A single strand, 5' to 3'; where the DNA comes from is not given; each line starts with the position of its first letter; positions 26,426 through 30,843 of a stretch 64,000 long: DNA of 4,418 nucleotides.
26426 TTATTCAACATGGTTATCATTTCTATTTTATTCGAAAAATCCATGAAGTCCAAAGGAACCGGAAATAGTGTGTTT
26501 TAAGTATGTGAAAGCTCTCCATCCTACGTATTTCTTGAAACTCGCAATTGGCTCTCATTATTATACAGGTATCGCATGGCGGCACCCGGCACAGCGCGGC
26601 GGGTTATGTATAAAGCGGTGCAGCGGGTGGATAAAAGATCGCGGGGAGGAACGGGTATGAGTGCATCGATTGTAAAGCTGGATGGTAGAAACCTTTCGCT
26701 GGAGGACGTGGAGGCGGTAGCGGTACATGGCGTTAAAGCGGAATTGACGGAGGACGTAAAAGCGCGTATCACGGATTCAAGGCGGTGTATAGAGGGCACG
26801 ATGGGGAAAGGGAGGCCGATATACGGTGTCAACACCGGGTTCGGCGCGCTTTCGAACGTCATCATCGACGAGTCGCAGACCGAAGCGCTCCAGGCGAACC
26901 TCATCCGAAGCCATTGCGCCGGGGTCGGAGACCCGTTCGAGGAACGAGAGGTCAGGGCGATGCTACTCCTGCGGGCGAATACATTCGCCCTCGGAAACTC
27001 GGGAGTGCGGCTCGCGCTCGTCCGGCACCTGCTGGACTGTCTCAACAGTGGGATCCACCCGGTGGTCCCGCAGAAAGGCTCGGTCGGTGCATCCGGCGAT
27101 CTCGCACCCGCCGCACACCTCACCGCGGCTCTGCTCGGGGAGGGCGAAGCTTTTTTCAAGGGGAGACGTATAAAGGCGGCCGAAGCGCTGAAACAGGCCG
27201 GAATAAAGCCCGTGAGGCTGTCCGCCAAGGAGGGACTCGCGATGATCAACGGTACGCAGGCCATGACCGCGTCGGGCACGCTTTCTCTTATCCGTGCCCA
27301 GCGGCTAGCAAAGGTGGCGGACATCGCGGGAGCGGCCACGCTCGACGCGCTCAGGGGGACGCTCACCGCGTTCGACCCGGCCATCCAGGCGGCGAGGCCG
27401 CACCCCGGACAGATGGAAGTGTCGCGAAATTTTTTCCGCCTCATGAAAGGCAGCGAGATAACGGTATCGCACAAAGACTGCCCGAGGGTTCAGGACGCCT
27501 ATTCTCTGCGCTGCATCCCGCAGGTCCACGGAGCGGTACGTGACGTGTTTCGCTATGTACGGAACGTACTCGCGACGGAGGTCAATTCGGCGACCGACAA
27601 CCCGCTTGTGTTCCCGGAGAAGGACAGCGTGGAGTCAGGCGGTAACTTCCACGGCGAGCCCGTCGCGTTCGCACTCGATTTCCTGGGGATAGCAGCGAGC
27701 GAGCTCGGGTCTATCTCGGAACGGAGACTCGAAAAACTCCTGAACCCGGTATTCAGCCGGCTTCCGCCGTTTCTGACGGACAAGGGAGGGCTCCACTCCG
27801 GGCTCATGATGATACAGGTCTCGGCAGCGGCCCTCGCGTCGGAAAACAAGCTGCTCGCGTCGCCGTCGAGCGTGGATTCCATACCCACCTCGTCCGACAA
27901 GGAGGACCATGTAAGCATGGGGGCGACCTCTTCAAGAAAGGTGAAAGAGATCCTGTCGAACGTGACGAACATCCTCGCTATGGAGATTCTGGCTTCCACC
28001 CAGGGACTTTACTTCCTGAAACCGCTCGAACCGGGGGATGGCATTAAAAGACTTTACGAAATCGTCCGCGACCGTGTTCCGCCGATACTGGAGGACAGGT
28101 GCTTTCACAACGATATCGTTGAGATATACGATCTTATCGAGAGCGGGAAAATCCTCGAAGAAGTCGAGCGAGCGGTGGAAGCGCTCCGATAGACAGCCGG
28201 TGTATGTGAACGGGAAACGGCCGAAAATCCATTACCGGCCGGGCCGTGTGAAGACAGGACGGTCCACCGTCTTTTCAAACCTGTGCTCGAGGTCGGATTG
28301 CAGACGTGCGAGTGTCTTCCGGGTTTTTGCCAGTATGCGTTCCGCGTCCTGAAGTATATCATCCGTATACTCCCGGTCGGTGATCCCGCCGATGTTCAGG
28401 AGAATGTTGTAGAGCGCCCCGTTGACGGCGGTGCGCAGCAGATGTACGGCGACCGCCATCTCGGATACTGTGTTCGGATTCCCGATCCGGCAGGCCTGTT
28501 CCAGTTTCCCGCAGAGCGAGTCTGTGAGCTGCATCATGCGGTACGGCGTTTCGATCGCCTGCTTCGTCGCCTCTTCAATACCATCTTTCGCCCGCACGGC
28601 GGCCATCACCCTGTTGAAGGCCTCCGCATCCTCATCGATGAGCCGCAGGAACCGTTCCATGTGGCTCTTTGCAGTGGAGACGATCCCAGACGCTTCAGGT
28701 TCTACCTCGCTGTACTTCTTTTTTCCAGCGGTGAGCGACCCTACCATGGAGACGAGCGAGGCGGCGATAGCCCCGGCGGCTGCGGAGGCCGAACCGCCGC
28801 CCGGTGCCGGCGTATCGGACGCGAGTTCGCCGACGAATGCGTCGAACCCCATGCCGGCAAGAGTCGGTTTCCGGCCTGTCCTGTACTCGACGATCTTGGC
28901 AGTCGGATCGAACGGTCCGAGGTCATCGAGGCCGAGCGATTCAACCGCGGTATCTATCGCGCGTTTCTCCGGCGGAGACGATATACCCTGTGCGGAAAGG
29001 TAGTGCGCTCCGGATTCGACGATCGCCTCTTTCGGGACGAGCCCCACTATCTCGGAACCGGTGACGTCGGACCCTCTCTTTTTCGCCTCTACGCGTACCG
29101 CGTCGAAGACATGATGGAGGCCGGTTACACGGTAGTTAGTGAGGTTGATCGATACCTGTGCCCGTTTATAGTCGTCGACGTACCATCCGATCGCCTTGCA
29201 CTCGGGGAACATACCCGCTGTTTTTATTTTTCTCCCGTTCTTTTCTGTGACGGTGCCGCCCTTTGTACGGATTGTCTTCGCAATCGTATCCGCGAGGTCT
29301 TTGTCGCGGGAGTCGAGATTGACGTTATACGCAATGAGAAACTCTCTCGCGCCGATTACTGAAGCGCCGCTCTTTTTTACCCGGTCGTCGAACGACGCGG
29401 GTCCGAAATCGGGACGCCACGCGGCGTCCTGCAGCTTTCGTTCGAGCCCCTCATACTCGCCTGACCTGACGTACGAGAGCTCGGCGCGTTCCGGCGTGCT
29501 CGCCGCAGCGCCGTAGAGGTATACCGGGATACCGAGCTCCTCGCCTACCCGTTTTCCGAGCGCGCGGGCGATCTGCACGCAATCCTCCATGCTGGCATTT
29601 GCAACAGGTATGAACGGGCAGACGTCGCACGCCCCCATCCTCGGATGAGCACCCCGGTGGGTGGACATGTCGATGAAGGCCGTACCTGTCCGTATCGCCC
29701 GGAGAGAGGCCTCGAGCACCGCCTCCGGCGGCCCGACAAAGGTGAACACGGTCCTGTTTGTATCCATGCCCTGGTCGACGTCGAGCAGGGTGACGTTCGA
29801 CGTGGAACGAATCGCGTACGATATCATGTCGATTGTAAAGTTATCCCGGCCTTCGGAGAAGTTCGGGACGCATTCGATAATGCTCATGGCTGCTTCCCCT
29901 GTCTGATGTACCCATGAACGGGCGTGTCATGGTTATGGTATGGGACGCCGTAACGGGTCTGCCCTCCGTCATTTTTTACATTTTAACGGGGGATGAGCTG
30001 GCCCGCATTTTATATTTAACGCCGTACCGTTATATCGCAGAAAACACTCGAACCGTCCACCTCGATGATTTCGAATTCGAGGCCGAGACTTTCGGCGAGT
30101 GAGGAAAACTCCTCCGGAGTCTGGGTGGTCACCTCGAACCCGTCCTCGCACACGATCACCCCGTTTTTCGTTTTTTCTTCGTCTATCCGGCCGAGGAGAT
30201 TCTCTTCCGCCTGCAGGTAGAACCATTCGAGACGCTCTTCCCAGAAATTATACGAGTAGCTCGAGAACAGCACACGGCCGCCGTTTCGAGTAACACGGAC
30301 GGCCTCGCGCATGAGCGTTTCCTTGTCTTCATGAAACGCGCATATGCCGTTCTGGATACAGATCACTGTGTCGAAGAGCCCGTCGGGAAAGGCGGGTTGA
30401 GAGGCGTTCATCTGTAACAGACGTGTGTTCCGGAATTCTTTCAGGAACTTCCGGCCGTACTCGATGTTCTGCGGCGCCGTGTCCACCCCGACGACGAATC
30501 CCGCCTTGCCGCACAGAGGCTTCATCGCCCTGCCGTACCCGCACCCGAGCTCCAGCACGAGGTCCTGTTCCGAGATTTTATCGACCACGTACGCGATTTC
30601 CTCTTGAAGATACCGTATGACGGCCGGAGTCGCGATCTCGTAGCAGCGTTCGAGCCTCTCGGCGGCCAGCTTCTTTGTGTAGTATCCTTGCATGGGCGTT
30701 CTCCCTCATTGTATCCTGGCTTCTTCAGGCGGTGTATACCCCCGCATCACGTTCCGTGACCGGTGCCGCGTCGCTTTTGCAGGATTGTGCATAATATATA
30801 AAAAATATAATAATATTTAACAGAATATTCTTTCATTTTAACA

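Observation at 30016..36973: Six-gene accessory module inserted inside the hut locus: MTase / Na+-solute symporter / cupin / two PrpD paralogs / URO-D-family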

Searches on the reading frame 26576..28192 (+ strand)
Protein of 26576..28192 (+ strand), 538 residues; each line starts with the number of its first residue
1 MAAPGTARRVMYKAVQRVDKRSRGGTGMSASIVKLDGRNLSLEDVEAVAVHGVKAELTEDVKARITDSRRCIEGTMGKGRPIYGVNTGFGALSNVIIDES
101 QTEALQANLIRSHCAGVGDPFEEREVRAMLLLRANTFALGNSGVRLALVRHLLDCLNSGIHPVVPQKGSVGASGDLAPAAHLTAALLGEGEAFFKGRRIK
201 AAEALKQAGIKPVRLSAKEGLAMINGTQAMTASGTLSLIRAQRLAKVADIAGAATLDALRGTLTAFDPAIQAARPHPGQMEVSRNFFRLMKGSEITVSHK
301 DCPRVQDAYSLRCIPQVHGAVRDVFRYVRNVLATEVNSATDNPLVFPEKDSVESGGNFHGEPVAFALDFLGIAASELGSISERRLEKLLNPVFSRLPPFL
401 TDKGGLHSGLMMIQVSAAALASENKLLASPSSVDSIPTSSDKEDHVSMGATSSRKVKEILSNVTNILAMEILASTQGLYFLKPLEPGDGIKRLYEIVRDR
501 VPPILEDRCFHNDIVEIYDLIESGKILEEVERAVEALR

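Call 3: search_protein_families(library=pfam, proteins=[window:26576-28192:+])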
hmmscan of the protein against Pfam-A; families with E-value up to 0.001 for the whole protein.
window:26576-28192:+ (538 aa): 1 family
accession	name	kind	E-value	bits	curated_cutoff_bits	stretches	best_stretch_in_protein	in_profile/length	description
PF00221.24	Lyase_aromatic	-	5.3e-193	642.3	27.3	1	40-498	1-465/466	Aromatic amino acid lyase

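Call 4: search_protein_families(library=ncbifam, proteins=[window:26576-28192:+])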
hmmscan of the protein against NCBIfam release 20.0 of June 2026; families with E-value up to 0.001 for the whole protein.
window:26576-28192:+ (538 aa): 8 families
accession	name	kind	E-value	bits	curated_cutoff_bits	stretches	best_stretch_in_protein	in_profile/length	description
TIGR01225.1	hutH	equivalog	6.5e-208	691.3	539.15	1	33-535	1-503/506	histidine ammonia-lyase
NF006871.0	PRK09367.1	subfamily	1e-206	687.5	524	1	32-531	3-502/505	histidine ammonia-lyase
TIGR03832.1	Tyr_2_3_mutase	equivalog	3e-132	441.7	501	1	35-520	1-506/507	tyrosine 2,3-aminomutase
TIGR04475.1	Phe_D_beta_mut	equivalog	9.1e-116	387.5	800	1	37-517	7-505/510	phenylalanine aminomutase (D-beta-phenylalanine forming)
NF053541.1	FlxA_rubin_TAL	equivalog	1.4e-108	363.5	700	1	40-521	1-496/498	flexirubin biosynthesis tyrosine ammonia-lyase FlxA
NF041222.1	BagA_FevW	exception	1.8e-88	297.5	1000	1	34-529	2-522/529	bagremycin/ferroverdin biosynthesis tyrosine ammonia-lyase BagA/FevW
TIGR01226.1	phe_am_lyase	equivalog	9.8e-80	268.7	519.15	1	19-475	18-495/680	phenylalanine ammonia-lyase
TIGR04473.1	taxol_Phe_23mut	exception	8.7e-52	176.3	1250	1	45-478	40-494/687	phenylalanine aminomutase (L-beta-phenylalanine forming)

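Call 53: find_homologous_proteins(query=window:26657-28192:+, max_evalue=1e-60)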
Query window:26657-28192:+ (511 aa): 8000 proteins with E <= 1e-60 among 8000 candidates; the best 120 are listed.
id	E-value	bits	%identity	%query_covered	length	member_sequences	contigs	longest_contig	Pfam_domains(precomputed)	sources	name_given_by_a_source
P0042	0.0e+0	1112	100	100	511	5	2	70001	PF00221.25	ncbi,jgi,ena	-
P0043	3.1e-293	991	88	100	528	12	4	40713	PF00221.25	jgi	jgi:histidine ammonia-lyase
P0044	2.6e-289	978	87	100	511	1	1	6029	PF00221.25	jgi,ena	-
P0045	6.7e-260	881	78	100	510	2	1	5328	PF00221.25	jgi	jgi:histidine ammonia-lyase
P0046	4.7e-253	858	78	100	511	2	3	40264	PF00221.25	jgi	jgi:histidine ammonia-lyase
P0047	7.7e-243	825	74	99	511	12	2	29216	PF00221.25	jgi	jgi:histidine ammonia-lyase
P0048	8.5e-242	821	73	100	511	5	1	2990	PF00221.25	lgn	-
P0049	3.9e-241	819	73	98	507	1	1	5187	PF00221.25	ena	-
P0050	5.9e-240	815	74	98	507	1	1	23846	PF00221.25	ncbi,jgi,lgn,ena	-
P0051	6.8e-240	815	74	97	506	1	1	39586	PF00221.25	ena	-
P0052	1.9e-239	813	73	97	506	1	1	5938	PF00221.25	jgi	-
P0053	3.4e-239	813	73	97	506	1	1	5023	PF00221.25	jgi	-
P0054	9.7e-239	811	72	100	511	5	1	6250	PF00221.25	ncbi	-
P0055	2.6e-238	810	72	99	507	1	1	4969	PF00221.25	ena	-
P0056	5.6e-238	809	73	98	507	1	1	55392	PF00221.25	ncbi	-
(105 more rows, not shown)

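Call 66: list_cluster_members(proteins=[P0042, P0003, P0010, P0021, P0032])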
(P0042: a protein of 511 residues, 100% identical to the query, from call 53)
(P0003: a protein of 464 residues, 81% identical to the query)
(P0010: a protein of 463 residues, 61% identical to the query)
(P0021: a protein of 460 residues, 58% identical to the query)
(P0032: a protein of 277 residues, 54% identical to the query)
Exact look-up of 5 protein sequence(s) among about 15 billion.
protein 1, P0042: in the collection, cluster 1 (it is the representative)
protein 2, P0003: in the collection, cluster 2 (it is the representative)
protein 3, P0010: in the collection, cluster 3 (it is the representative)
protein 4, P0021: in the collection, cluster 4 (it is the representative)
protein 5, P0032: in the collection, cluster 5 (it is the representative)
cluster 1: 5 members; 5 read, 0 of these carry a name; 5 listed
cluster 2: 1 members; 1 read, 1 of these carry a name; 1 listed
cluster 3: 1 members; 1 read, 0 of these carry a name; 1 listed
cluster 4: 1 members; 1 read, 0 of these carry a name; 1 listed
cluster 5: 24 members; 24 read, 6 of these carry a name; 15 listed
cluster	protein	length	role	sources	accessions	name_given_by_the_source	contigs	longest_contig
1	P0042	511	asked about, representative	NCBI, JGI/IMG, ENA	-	-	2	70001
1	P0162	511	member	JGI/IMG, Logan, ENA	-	-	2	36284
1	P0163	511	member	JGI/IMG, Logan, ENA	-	-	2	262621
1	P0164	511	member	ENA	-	-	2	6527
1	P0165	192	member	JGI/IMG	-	-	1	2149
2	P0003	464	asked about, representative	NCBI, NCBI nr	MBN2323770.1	MAG: MmgE/PrpD family protein [Spirochaetes bacterium] | MmgE/PrpD family protein [Spirochaetota bacterium]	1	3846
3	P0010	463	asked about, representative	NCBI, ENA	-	-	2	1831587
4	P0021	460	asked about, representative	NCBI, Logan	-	-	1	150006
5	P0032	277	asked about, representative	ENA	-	-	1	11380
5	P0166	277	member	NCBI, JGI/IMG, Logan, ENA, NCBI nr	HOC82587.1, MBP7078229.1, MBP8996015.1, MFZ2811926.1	MAG: MmgE/PrpD family protein [Synergistetes bacterium ADurb.Bin155] | MmgE/PrpD family protein [Synergistales bacterium]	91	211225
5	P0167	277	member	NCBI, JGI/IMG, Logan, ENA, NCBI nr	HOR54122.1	MAG TPA: MmgE/PrpD family protein [Synergistales bacterium] | MmgE/PrpD family protein [Synergistales bacterium]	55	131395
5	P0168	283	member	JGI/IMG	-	2-methylcitrate dehydratase PrpD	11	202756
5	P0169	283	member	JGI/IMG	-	2-methylcitrate dehydratase PrpD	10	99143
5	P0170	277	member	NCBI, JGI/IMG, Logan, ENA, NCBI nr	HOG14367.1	MAG TPA: MmgE/PrpD family protein [Synergistales bacterium] | MmgE/PrpD family protein [Synergistales bacterium]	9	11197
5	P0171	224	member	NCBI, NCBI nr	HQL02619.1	MAG TPA: MmgE/PrpD family protein, partial [Synergistales bacterium] | MmgE/PrpD family protein [Synergistales bacterium]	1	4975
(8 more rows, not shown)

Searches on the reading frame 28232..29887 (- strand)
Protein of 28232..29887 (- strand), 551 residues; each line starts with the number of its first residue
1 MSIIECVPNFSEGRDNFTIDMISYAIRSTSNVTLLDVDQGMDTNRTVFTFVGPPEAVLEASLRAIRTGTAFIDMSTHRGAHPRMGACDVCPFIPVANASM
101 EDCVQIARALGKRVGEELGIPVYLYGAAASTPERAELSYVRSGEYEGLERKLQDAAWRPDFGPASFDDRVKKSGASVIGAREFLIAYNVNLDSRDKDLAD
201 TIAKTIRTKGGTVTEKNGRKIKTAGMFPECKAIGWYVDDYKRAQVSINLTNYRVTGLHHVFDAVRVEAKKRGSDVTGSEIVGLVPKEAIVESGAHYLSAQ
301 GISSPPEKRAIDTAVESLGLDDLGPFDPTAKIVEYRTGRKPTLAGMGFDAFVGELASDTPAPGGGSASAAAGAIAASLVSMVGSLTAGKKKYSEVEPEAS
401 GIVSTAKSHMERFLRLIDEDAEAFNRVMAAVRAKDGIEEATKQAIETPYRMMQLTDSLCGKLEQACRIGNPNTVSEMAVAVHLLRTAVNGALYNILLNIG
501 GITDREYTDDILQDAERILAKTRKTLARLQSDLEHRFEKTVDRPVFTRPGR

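Call 3: search_protein_families(library=pfam, proteins=[window:28232-29887:-])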
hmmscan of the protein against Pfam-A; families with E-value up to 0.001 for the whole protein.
window:28232-29887:- (551 aa): 3 families
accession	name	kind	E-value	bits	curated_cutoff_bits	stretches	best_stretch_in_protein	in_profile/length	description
PF07837.17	FTCD_N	-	6.6e-69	231.6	27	1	3-181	1-176/176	Formiminotransferase domain, N-terminal subdomain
PF04961.17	FTCD_C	-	5e-52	176.7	24.5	1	349-516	3-181/182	Formiminotransferase-cyclodeaminase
PF02971.19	FTCD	-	6.5e-49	166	24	1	183-335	1-145/145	Formiminotransferase domain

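Call 4: search_protein_families(library=ncbifam, proteins=[window:28232-29887:-])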
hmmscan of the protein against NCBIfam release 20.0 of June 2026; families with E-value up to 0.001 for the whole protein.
window:28232-29887:- (551 aa): 2 families
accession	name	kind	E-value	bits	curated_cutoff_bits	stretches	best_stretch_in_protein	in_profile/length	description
TIGR02024.1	FtcD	equivalog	9.8e-112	372.7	221.25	1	1-303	2-287/298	glutamate formimidoyltransferase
NF045657.1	MthfCyhylaseFchA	equivalog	1.2e-35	122.9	275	1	349-529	8-199/207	methenyltetrahydrofolate cyclohydrolase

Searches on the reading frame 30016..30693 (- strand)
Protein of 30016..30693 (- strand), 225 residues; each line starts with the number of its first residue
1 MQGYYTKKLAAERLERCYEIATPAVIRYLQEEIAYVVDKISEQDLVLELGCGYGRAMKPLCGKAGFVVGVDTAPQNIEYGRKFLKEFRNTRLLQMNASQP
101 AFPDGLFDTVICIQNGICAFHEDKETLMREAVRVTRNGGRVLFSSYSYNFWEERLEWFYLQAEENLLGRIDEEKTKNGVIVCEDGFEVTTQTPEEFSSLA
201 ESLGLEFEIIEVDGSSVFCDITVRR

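Call 3: search_protein_families(library=pfam, proteins=[window:30016-30693:-])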
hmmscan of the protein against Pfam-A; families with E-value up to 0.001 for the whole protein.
window:30016-30693:- (225 aa): 6 families
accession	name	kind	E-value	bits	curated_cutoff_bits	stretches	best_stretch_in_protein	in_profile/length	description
PF13649.12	Methyltransf_25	-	4.6e-17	62.9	27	1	46-139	1-97/97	Methyltransferase domain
PF08241.18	Methyltransf_11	-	1.7e-16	61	21.2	1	47-143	1-95/95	Methyltransferase domain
PF13847.12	Methyltransf_31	-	9.2e-12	45.3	27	1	43-184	4-133/145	Methyltransferase domain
PF08242.18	Methyltransf_12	-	3.9e-10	40.8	30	1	47-141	1-98/98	Methyltransferase domain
PF13489.12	Methyltransf_23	-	3.6e-09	37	27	1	27-165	7-139/164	Methyltransferase domain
PF01209.24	Ubie_methyltran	-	2.3e-07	30.8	20.1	1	45-145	50-153/233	ubiE/COQ5 methyltransferase family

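Call 4: search_protein_families(library=ncbifam, proteins=[window:30016-30693:-])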
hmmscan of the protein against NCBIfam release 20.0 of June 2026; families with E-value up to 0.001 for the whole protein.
window:30016-30693:- (225 aa): 24 families
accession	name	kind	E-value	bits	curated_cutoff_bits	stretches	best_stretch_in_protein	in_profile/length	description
NF041537.1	ArsM_AhpD_UU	exception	8.5e-13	47.8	510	1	37-143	71-180/345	arsenite methyltransferase/AhpD domain selenoprotein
NF047649.1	MTase_UXPK_star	exception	1.2e-12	47.5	460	1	38-143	73-181/283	methyltransferase/UXPK-star double selenoprotein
NF045667.1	MTase_DVU1556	equivalog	1.8e-12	47.2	155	1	39-144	19-120/213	DVU_1556 family methyltransferase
NF041536.1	ArsM_DUF2284_UU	exception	2.4e-11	42.6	575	1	35-144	69-181/459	arsenite methyltransferase/DUF2284 domain selenoprotein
NF043040.1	corrin_prot_MT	hypoth_equivalog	3.7e-08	33.1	180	1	12-142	13-146/216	corrinoid protein-associated methyltransferase CpaM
NF008823.0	PRK11873.1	subfamily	4.8e-08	32.8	263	1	39-144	74-182/272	arsenite methyltransferase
NF001240.0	PRK00216.1-1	equivalog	8e-08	31.6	378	1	42-153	63-178/251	bifunctional demethylmenaquinone methyltransferase/2-methoxy-6-polyprenyl-1,4-benzoquinol methylase UbiE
NF045825.1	FAmtase_mtf2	equivalog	1.3e-07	31.1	400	1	44-146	60-161/248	fatty-acid O-methyltransferase Mtf2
TIGR01934.1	MenG_MenH_UbiE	subfamily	1.3e-07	31.1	158.35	1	41-147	36-145/223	ubiquinone/menaquinone biosynthesis methyltransferase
NF038261.1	rhodoquin_RquA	equivalog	1.8e-07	31.2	175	1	33-157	40-167/218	rhodoquinone biosynthesis methyltransferase RquA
NF001241.0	PRK00216.1-2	equivalog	3.5e-07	30.1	327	1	27-153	37-157/231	demethylmenaquinone methyltransferase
NF041675.1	sarc_dimgly_tmase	equivalog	5.1e-07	29.9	550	1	31-144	55-170/278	sarcosine/dimethylglycine N-methyltransferase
TIGR01983.1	UbiG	equivalog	8.6e-06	25.2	102.95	1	26-145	30-153/228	bifunctional 2-polyprenyl-6-hydroxyphenol methylase/3-demethylubiquinol 3-O-methyltransferase UbiG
TIGR02081.1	metW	equivalog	8.9e-06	25.4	189.5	1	32-157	3-121/194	methionine biosynthesis protein MetW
NF001243.0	PRK00216.1-4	equivalog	1.5e-05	24.4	235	1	45-143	50-151/237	demethylmenaquinone methyltransferase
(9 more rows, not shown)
